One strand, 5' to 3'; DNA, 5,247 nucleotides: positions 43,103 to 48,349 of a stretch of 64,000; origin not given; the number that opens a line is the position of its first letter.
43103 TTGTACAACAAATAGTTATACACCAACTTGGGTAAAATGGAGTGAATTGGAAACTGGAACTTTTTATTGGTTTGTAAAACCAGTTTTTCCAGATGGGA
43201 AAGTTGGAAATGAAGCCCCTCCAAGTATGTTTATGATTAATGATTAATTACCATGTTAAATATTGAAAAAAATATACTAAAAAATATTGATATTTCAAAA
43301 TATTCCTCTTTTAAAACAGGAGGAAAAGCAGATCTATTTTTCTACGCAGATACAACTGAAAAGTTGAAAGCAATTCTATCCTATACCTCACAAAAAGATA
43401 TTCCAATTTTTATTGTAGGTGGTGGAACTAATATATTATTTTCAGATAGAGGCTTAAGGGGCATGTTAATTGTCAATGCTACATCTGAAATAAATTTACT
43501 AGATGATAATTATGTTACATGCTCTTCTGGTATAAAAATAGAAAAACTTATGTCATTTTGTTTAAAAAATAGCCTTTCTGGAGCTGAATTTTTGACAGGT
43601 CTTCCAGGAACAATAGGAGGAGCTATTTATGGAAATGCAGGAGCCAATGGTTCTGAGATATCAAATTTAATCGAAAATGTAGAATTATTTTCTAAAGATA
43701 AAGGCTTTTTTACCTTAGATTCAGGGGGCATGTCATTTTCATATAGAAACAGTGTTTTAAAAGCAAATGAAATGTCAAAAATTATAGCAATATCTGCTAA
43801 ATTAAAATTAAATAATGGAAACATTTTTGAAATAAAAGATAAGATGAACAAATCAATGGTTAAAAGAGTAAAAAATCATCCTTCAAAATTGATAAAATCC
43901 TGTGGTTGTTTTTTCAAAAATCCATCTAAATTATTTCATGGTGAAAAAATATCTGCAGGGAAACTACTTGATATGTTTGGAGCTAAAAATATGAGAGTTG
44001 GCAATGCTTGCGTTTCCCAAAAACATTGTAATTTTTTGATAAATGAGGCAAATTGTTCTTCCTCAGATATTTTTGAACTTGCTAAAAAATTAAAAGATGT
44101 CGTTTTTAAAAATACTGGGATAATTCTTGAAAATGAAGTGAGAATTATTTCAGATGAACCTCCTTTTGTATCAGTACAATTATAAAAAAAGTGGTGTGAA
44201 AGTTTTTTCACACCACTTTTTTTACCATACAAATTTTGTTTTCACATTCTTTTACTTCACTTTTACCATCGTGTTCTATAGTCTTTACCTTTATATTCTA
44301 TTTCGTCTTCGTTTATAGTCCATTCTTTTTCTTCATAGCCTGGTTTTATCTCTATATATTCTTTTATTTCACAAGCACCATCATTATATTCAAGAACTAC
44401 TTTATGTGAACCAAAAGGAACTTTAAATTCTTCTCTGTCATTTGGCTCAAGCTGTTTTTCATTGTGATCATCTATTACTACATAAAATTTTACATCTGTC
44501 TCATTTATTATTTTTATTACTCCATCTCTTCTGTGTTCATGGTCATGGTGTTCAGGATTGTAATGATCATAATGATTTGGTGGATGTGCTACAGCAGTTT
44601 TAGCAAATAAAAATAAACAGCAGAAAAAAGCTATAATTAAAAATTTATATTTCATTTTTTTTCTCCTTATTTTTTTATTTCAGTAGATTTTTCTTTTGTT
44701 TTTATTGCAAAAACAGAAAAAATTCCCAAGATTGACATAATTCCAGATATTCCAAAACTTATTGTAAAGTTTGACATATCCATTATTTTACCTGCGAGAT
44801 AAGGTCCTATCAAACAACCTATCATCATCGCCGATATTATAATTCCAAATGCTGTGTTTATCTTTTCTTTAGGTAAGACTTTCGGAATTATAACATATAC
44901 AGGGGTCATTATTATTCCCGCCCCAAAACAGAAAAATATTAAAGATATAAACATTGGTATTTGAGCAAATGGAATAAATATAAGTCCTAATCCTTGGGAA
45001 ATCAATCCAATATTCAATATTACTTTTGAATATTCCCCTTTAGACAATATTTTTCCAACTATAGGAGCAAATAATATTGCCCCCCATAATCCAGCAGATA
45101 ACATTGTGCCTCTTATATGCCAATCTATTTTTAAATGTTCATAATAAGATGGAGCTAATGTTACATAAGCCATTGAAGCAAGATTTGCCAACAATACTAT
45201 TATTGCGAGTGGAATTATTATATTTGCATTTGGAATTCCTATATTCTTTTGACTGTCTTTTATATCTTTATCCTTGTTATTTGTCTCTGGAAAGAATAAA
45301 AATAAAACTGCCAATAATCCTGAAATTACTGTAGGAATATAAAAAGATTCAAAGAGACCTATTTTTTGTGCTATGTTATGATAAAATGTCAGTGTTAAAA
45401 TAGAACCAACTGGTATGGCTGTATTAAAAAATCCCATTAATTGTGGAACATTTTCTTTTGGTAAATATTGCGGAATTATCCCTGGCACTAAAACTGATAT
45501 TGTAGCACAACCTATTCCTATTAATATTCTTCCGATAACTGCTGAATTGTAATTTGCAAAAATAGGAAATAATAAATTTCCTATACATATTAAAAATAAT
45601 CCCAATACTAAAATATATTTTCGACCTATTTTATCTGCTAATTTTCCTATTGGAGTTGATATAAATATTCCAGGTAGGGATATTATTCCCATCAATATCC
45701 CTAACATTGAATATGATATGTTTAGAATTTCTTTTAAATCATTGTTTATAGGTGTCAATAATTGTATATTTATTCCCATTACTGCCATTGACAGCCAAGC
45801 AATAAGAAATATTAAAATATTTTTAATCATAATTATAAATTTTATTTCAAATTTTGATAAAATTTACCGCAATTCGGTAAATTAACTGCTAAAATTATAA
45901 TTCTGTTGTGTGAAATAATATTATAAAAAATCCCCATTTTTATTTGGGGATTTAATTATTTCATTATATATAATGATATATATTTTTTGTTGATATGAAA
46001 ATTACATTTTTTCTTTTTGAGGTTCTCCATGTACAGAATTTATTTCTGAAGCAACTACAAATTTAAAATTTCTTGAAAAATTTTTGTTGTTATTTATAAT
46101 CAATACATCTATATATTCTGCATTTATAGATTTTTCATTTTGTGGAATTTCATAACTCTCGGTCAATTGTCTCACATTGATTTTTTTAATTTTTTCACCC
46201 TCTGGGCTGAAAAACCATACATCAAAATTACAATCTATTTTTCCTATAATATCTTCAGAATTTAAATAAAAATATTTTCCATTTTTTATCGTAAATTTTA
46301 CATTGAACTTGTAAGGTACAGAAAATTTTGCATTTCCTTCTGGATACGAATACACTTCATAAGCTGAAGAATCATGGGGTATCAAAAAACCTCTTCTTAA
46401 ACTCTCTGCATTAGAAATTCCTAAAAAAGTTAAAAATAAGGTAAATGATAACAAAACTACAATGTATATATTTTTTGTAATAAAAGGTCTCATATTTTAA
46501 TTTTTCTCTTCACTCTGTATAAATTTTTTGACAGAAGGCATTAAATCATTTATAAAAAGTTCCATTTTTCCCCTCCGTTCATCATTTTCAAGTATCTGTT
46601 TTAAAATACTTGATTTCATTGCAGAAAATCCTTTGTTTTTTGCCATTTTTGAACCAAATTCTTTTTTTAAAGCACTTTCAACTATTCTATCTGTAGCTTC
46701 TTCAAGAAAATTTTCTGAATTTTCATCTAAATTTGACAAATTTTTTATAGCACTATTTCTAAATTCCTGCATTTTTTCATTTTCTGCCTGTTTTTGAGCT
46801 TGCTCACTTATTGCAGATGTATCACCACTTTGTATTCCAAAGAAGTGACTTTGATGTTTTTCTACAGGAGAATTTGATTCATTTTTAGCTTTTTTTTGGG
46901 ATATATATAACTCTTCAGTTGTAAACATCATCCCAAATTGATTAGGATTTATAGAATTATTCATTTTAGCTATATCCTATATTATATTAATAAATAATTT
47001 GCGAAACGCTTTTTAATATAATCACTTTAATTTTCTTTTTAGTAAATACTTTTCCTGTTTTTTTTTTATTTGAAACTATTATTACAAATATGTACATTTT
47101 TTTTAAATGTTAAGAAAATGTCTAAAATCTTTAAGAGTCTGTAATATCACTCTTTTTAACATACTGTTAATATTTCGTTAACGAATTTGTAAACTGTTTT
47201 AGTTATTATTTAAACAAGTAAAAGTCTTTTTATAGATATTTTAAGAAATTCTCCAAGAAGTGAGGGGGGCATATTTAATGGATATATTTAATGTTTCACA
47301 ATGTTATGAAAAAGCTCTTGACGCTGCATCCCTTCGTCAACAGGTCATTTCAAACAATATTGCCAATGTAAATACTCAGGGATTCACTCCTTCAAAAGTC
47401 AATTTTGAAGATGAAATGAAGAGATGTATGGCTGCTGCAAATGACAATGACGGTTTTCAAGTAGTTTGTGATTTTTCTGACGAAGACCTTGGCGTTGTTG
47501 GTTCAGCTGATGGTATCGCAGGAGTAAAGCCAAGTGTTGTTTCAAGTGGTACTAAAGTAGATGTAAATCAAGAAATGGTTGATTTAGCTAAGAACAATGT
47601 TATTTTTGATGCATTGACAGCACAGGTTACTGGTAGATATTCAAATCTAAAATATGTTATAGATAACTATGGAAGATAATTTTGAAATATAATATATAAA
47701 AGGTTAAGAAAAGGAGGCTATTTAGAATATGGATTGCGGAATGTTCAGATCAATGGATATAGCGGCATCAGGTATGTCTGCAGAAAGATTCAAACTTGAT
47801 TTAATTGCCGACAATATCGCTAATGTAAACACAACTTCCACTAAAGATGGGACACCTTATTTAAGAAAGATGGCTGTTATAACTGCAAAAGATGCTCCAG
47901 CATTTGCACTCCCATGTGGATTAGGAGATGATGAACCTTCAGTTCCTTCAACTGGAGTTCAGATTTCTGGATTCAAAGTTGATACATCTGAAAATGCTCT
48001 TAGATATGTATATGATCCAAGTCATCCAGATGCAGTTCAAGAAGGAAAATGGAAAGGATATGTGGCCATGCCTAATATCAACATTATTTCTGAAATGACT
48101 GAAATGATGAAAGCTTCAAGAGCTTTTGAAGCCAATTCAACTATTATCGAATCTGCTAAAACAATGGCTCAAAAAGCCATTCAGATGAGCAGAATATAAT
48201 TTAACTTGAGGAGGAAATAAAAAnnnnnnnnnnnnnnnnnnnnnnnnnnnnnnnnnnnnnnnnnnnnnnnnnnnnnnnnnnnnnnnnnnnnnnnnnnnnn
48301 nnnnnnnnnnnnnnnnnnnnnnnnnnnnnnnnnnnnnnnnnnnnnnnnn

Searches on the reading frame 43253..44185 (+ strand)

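Call 15: search_protein_families(library=pfam, proteins=[window:43253-44185:+], max_evalue=0.001)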
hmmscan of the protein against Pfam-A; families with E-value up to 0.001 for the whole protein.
window:43253-44185:+ (310 aa): 2 families
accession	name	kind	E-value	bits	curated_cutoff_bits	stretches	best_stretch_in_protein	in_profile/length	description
PF02873.21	MurB_C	-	3.8e-28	98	27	1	193-299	1-99/99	UDP-N-acetylenolpyruvoylglucosamine reductase, C-terminal domain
PF01565.28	FAD_binding_4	-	3e-18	66.3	26.4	1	27-147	2-130/139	FAD binding domain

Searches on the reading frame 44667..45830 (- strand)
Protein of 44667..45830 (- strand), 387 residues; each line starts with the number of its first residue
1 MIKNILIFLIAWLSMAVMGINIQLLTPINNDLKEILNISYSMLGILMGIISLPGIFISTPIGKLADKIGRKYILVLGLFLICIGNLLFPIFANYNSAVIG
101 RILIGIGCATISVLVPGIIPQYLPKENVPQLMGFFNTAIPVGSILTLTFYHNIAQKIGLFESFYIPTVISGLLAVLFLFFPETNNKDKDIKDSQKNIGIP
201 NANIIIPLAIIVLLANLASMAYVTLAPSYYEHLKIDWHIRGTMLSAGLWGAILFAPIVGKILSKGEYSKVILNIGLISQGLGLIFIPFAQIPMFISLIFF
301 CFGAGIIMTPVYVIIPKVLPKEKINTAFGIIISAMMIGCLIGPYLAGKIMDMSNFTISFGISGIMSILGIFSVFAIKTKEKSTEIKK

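Call 15: search_protein_families(library=pfam, proteins=[window:44667-45830:-], max_evalue=0.001)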
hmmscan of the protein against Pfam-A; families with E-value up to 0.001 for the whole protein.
window:44667-45830:- (387 aa): 2 families
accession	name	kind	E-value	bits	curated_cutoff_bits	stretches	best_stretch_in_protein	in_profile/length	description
PF07690.21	MFS_1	-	8.1e-51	173.4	33.4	2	12-235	2-234/347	Major Facilitator Superfamily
PF00083.30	Sugar_tr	-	3e-16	59.8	22.3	1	39-183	44-194/452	Sugar (and other) transporter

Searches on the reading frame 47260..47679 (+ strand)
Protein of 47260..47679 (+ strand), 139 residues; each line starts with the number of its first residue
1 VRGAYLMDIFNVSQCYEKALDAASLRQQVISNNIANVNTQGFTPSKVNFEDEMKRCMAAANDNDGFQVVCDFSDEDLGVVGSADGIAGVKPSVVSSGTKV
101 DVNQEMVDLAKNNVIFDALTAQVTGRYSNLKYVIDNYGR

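Call 14: search_protein_families(library=pfam, proteins=[window:47260-47679:+], max_evalue=0.001)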
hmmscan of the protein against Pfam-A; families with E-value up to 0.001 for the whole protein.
window:47260-47679:+ (139 aa): 1 family
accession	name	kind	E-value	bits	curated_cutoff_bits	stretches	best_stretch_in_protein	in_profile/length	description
PF00460.25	Flg_bb_rod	-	6.7e-09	36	20.7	1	19-43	7-31/31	Flagella basal body rod protein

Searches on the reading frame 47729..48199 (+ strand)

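Call 14: search_protein_families(library=pfam, proteins=[window:47729-48199:+], max_evalue=0.001)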
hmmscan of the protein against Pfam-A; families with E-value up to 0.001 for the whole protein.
window:47729-48199:+ (156 aa): 2 families
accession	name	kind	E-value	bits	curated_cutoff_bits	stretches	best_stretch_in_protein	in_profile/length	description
PF06429.18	Flg_bbr_C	-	1.1e-14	54.1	23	1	110-153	3-46/46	Flagellar basal body rod FlgEFG protein C-terminal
PF00460.25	Flg_bb_rod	-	3.2e-08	33.8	20.7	1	9-36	1-28/31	Flagella basal body rod protein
